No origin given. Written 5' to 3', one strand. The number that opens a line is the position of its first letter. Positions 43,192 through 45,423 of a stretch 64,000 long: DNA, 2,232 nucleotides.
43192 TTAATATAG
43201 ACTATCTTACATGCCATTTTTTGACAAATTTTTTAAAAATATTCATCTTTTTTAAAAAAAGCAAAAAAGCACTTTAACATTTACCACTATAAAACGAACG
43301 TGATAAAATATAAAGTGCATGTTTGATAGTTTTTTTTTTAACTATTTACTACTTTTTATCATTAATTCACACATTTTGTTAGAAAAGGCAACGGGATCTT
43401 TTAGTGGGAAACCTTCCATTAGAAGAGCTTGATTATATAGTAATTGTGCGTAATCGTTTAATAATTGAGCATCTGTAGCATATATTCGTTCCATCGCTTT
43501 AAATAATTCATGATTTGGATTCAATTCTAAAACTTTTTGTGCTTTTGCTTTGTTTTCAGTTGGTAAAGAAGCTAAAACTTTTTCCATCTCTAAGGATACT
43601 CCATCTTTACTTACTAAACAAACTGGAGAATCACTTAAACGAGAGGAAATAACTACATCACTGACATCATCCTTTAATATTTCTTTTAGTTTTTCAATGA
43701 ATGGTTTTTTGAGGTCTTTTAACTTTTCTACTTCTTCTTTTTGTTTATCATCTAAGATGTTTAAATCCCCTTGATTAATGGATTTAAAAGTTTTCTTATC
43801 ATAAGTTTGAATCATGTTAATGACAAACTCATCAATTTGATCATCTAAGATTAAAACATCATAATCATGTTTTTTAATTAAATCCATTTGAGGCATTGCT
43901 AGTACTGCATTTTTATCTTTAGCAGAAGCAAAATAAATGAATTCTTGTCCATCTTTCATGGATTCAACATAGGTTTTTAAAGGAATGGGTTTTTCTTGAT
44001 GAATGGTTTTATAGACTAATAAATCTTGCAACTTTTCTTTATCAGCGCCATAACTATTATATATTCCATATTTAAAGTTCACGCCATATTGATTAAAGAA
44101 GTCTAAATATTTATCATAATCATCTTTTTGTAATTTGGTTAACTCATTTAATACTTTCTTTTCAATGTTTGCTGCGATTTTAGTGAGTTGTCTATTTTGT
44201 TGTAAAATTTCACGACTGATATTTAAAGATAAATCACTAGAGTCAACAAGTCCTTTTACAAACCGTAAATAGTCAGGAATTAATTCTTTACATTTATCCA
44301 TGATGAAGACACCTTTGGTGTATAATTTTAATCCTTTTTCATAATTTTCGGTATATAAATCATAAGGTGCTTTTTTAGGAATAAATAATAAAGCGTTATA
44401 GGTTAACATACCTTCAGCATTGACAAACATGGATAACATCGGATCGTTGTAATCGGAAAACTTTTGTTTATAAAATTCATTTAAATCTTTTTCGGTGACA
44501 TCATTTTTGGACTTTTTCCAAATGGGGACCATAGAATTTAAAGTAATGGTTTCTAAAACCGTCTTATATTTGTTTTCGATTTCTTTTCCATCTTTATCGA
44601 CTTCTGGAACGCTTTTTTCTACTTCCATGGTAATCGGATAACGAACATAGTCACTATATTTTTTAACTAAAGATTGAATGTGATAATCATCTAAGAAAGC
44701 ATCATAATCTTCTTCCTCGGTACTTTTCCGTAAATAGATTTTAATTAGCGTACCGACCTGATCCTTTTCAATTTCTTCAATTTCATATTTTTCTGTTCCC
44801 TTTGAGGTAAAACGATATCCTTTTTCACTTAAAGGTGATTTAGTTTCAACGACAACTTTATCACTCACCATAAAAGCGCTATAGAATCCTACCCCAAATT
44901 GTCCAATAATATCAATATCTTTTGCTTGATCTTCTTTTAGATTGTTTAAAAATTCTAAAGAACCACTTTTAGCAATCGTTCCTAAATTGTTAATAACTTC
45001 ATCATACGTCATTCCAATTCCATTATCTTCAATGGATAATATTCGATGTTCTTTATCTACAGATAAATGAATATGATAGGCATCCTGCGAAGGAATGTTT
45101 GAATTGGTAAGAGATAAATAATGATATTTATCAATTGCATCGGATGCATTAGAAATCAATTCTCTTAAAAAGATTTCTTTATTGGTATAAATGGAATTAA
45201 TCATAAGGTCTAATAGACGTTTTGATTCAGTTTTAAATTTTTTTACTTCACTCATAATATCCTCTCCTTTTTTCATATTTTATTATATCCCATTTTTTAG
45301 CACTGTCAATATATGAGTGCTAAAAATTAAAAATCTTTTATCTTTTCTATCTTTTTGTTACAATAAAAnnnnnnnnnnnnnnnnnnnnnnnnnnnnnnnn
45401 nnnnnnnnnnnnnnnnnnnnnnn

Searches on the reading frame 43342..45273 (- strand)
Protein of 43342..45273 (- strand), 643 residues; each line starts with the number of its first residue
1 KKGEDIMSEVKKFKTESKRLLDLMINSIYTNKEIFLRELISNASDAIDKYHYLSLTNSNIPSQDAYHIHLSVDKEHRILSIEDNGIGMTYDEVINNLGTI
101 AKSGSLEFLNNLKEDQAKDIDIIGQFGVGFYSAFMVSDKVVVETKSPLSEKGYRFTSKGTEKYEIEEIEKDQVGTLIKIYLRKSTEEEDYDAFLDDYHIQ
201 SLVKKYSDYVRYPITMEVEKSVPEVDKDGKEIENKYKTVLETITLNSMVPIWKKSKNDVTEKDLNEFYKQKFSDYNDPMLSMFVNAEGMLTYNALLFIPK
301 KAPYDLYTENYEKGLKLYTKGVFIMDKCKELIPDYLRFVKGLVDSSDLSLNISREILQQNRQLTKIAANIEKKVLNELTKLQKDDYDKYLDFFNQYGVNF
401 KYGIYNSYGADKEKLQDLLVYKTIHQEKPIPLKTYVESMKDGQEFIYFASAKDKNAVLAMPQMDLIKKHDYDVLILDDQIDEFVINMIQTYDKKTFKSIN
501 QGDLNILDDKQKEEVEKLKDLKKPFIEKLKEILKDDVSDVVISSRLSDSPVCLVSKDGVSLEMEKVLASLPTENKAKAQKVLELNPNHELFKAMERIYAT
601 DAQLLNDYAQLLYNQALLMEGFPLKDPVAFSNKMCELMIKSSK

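Call 59: search_protein_families(library=pfam, proteins=[window:43342-45273:-], max_evalue=0.00001)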
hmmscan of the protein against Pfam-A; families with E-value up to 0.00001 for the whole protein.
window:43342-45273:- (643 aa): 2 families
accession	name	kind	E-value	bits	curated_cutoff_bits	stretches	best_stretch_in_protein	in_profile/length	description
PF00183.23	HSP90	-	3.7e-113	379.7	24.4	1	229-639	66-487/518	Hsp90 protein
PF13589.12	HATPase_c_3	-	6.7e-11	42.8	25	1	35-161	6-109/137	Histidine kinase-, DNA gyrase B-, and HSP90-like ATPase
